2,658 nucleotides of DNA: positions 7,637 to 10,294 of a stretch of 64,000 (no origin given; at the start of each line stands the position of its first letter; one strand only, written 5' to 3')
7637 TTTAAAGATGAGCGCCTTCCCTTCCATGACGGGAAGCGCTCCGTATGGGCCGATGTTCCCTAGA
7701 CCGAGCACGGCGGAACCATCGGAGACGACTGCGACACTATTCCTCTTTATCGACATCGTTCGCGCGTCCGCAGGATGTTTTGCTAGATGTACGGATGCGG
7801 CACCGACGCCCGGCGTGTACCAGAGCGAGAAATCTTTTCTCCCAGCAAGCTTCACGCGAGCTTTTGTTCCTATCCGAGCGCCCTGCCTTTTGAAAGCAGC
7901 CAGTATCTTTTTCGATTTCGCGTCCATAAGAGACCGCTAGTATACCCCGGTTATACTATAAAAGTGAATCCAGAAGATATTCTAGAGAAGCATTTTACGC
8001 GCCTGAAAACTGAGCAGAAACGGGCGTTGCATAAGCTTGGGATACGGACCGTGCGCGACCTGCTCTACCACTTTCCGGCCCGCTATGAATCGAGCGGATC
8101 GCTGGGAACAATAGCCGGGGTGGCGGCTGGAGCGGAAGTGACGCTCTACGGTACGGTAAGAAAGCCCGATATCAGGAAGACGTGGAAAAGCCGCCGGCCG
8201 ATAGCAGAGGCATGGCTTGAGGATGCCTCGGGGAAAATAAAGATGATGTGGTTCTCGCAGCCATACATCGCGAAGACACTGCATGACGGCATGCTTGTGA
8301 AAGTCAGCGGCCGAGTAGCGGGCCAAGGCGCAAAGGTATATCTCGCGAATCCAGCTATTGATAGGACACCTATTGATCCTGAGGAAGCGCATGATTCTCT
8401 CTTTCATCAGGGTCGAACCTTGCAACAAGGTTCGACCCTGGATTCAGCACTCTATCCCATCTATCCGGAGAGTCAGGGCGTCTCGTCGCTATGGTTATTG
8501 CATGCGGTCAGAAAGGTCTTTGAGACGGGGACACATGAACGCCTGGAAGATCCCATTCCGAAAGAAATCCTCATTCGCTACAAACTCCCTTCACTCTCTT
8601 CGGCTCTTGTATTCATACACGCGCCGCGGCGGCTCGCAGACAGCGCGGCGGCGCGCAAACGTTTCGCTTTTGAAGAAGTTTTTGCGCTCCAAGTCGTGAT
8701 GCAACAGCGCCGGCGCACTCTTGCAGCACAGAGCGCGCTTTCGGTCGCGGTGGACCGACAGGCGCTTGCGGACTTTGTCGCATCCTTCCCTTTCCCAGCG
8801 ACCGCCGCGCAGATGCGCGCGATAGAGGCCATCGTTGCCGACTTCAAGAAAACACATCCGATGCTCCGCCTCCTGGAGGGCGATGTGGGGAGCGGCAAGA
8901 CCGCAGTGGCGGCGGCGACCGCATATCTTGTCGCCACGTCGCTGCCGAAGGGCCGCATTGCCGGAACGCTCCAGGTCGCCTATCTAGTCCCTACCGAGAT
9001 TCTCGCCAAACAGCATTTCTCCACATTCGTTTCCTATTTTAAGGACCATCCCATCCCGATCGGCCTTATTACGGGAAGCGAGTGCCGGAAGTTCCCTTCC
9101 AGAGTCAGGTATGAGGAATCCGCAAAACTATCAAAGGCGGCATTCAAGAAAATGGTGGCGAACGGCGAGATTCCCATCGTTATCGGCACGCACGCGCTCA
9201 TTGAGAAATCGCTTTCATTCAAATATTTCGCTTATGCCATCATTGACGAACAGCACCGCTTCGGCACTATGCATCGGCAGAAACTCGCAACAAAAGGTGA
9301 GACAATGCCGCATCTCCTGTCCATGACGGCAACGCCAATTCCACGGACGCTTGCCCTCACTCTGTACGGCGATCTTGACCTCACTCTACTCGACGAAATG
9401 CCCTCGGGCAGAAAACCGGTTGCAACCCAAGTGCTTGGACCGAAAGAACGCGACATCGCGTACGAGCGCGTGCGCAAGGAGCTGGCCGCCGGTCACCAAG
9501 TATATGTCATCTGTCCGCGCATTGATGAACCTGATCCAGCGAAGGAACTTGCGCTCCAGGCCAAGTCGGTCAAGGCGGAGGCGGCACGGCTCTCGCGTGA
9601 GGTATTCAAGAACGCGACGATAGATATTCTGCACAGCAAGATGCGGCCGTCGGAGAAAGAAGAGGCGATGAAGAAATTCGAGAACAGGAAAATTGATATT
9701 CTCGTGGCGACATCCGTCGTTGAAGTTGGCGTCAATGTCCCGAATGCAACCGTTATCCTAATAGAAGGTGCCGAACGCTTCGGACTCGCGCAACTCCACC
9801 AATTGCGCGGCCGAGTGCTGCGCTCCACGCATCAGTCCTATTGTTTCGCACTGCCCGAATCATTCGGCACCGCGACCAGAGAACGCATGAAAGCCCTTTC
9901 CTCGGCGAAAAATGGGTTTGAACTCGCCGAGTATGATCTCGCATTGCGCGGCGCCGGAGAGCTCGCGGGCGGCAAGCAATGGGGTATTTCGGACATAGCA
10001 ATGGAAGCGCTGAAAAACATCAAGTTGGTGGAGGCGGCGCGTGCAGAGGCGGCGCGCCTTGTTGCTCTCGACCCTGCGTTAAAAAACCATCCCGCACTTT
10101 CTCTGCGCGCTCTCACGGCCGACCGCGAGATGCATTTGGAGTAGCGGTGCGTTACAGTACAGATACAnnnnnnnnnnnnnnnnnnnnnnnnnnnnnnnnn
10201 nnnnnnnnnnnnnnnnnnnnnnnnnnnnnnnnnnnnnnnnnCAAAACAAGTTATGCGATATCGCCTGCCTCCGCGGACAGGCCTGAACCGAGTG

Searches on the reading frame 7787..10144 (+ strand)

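Call 113: search_protein_families(library=pfam, proteins=[window:7787-10144:+], max_evalue=0.00001)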
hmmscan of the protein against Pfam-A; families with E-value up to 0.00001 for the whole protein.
window:7787-10144:+ (785 aa): 7 families
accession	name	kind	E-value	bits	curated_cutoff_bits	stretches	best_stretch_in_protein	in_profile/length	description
PF00270.35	DEAD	-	8.9e-19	68.3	26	1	339-522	1-164/167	DEAD/DEAH box helicase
PF00271.37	Helicase_C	-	1.6e-17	64.2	23.5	1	561-680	5-109/110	Helicase conserved C-terminal domain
PF17191.10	RecG_wedge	-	1.2e-13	51.4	23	1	75-193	10-127/162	RecG wedge domain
PF04851.21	ResIII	-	1.4e-13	51.6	22.5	1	340-517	6-162/164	Type III restriction enzyme, res subunit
PF19833.4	RecG_dom3_C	-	6.4e-07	29.8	26.8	1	709-767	3-63/87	ATP-dependent DNA helicase RecG, domain 3, C-terminal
PF01336.31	tRNA_anti-codon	-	1.4e-06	28.5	27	1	118-178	1-58/75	OB-fold nucleic acid binding domain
PF22590.2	Cas3-like_C_2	-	6.2e-06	26.9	27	0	600-680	20-104/106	CRISPR-associated nuclease/helicase Cas3, C-terminal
